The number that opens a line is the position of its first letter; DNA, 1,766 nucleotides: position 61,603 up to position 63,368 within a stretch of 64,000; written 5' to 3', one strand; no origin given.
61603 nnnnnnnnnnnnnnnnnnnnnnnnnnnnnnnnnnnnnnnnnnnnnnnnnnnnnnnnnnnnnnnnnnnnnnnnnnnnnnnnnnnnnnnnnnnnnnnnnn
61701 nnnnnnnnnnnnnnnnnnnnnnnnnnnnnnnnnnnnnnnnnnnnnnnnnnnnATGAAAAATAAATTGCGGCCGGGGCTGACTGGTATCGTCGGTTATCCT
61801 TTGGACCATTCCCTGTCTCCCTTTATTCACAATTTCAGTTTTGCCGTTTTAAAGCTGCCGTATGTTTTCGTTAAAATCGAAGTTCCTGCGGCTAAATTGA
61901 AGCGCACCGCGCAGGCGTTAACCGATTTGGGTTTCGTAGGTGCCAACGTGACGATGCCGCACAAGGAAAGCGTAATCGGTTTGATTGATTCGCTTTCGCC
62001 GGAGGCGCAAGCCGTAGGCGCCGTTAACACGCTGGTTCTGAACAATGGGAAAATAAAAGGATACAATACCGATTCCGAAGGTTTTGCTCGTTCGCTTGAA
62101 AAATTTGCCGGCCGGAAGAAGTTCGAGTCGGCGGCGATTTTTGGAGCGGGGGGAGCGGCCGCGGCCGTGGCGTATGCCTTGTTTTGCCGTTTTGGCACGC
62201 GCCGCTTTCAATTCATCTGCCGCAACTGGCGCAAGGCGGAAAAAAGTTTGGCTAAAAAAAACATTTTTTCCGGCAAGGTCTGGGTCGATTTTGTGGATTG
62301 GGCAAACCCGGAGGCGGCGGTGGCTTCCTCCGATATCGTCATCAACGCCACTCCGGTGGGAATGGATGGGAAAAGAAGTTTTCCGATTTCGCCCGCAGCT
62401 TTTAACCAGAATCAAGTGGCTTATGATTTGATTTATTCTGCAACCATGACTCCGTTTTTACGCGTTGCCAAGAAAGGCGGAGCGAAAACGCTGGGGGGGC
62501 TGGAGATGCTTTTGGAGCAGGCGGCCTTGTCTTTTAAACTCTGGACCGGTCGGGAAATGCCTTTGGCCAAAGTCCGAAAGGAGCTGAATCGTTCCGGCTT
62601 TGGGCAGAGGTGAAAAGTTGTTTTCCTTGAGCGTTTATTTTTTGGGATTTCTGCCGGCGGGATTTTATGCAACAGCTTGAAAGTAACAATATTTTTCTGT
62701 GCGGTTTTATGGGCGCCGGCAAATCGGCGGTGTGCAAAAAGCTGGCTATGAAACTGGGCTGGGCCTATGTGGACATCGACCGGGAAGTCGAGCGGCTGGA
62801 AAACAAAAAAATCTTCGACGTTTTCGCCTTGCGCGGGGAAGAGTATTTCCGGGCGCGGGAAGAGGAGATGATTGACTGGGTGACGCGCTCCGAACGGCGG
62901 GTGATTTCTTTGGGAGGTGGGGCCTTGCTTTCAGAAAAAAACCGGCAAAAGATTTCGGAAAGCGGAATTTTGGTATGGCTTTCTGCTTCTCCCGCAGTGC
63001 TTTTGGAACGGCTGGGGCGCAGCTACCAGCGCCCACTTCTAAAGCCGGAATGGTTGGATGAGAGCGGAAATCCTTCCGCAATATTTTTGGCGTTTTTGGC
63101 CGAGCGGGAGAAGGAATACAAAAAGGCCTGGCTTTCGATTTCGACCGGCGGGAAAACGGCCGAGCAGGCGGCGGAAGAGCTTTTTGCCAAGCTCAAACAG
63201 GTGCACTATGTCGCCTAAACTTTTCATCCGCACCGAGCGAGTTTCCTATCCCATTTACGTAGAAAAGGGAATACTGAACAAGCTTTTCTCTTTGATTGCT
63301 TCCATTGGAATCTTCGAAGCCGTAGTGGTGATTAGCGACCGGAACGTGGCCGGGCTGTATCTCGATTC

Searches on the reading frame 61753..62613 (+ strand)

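Call 45: search_protein_families(library=ncbifam, max_evalue=1e-10, proteins=[window:61753-62613:+])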
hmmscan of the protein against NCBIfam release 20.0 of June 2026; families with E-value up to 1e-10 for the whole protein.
window:61753-62613:+ (286 aa): 17 families
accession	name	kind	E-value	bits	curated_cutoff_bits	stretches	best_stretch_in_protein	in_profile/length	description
TIGR00507.1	aroE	equivalog_domain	5e-70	235.7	200.2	1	10-279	3-266/270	shikimate dehydrogenase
NF001319.0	PRK00258.3-3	equivalog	1.5e-68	230.8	252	1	8-275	7-267/279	shikimate dehydrogenase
NF001315.0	PRK00258.2-4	equivalog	1.7e-62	211.2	413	1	9-280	9-281/284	shikimate dehydrogenase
NF001312.0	PRK00258.1-4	equivalog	3e-62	210.5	295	1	9-268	11-267/285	shikimate dehydrogenase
NF001314.0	PRK00258.2-2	equivalog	2.9e-60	203.8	248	1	9-279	9-285/290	shikimate dehydrogenase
NF009200.0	PRK12548.1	subfamily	4.5e-56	190.3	432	1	8-276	10-285/289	shikimate dehydrogenase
NF001322.0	PRK00258.3-6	equivalog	5.3e-55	186.7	285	1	9-277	7-262/272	shikimate dehydrogenase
NF009201.0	PRK12549.1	subfamily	1.8e-54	184.9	235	1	8-278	8-280/286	shikimate dehydrogenase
NF001313.0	PRK00258.2-1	equivalog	2.5e-54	184.8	431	1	9-279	11-287/290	shikimate dehydrogenase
NF001310.0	PRK00258.1-2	equivalog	1.4e-51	175.3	221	1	12-280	7-274/279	shikimate dehydrogenase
NF001316.0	PRK00258.2-5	equivalog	6.7e-50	169.8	247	1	11-277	5-256/263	shikimate dehydrogenase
NF001311.0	PRK00258.1-3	equivalog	9e-50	169.4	235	1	10-279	8-270/279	shikimate dehydrogenase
TIGR01809.1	Shik-DH-AROM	equivalog_domain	2.6e-40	138.4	196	1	9-275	7-279/282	shikimate dehydrogenase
NF009390.0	PRK12749.1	equivalog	6.9e-40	137.2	349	1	8-277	8-283/288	quinate/shikimate dehydrogenase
NF009202.0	PRK12550.1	equivalog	6.6e-37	127.2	306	1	25-269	26-258/272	shikimate 5-dehydrogenase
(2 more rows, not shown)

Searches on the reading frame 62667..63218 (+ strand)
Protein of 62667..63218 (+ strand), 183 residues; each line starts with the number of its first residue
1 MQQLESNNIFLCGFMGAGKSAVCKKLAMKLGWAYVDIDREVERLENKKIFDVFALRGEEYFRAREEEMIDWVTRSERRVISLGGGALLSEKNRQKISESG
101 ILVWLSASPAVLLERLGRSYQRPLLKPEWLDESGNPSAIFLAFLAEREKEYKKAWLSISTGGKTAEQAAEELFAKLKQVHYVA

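Call 45: search_protein_families(library=ncbifam, max_evalue=1e-10, proteins=[window:62667-63218:+])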
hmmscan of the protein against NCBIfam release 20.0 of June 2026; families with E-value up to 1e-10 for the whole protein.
window:62667-63218:+ (183 aa): 12 families
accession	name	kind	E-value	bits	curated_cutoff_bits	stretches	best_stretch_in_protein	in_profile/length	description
NF010552.0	PRK13946.1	equivalog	5.2e-44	150.2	186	1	2-180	19-191/198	shikimate kinase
NF010553.0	PRK13947.1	equivalog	2.7e-41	141.6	204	1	7-175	2-164/173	shikimate kinase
NF010554.0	PRK13948.1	equivalog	1.3e-39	135.8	217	1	8-177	12-174/192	shikimate kinase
NF010555.0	PRK13949.1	equivalog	1.1e-28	100.5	180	1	8-177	3-170/175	shikimate kinase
NF003456.0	PRK05057.1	equivalog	1.7e-28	99.6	195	1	5-177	3-171/173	shikimate kinase AroK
NF002988.0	PRK03731.1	equivalog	5.5e-27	94.6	161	1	7-178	3-170/174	shikimate kinase AroL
NF010556.0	PRK13951.1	equivalog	8.2e-25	87.6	560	1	8-126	2-118/492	bifunctional shikimate kinase AroK/3-dehydroquinate synthase AroB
NF006015.0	PRK08154.1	subfamily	1.5e-22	80.2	204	1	4-179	134-305/314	anaerobic benzoate catabolism transcriptional regulator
NF006610.0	PRK09169.1-4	subfamily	9.3e-22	75.5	4299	1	4-170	2863-3023/3056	hypothetical protein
NF040667.1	hom_kin_desulfo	exception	3.4e-20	72.5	197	1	8-176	2-162/163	homoserine kinase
NF010627.0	PRK14021.1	equivalog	6.9e-18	64.3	565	1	8-177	8-175/542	bifunctional shikimate kinase/3-dehydroquinate synthase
NF001866.0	PRK00625.1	equivalog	7.1e-14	52.3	142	1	8-118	2-115/173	shikimate kinase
